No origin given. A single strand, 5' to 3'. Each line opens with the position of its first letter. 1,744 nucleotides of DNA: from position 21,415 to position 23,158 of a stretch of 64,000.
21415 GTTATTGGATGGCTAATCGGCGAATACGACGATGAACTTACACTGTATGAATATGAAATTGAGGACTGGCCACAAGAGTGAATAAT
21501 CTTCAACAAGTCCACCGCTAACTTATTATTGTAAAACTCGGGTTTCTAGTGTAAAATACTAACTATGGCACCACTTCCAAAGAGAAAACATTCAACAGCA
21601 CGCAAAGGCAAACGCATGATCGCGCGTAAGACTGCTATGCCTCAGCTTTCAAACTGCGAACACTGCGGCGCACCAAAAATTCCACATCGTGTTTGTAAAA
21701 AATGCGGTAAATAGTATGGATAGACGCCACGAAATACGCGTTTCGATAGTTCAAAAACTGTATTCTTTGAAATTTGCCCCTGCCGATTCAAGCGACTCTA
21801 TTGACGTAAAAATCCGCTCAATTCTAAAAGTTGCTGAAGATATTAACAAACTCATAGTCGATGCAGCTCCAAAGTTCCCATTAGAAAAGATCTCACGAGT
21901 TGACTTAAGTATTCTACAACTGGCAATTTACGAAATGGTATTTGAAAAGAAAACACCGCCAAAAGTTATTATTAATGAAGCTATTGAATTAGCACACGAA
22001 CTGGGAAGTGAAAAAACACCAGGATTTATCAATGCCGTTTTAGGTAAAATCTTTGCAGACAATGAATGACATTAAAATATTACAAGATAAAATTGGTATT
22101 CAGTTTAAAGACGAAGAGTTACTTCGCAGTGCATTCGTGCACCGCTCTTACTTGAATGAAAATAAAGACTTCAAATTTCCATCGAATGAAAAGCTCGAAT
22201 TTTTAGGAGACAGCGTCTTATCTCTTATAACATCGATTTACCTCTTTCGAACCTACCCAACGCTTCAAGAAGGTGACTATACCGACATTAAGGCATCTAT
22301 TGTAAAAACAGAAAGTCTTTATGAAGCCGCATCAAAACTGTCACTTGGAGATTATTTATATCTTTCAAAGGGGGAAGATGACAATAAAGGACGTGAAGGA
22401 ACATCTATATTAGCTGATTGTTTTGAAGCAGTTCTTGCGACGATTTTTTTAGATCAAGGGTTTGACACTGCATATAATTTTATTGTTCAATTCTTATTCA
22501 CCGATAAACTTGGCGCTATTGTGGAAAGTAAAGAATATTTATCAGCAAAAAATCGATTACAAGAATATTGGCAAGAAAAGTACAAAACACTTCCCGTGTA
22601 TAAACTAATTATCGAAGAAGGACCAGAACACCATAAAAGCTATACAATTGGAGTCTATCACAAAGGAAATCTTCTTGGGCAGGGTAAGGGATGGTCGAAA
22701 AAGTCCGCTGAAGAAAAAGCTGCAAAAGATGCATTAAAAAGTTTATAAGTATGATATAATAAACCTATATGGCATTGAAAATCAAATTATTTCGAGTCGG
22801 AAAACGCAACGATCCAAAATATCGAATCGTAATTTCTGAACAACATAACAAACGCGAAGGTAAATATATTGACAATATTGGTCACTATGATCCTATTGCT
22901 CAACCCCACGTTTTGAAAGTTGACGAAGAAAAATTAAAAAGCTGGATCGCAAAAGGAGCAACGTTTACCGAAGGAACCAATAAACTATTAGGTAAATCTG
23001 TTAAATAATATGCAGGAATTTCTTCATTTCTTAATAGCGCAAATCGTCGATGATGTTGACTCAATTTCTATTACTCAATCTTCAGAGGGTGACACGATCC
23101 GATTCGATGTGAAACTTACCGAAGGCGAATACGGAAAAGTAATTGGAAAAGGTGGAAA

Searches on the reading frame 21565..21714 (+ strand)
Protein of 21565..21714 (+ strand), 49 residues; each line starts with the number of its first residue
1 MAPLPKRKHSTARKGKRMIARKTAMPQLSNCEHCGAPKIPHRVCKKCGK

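Call 30: search_protein_families(library=pfam, proteins=[window:21565-21714:+])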
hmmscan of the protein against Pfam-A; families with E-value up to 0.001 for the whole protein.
window:21565-21714:+ (49 aa): 1 family
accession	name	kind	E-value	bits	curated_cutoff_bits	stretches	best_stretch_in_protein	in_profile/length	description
PF01783.29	Ribosomal_L32p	-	1.7e-13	50.9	21.3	1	4-48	2-46/56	Ribosomal L32p protein family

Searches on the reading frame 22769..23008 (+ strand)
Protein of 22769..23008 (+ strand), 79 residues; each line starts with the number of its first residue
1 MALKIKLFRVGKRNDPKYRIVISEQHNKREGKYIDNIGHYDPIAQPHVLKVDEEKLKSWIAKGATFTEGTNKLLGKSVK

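Call 30: search_protein_families(library=pfam, proteins=[window:22769-23008:+])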
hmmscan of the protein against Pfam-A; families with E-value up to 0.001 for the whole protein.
window:22769-23008:+ (79 aa): 1 family
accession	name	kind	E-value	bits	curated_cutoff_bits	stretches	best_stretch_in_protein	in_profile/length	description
PF00886.24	Ribosomal_S16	-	9.9e-20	70.7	27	1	9-67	1-62/62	Ribosomal protein S16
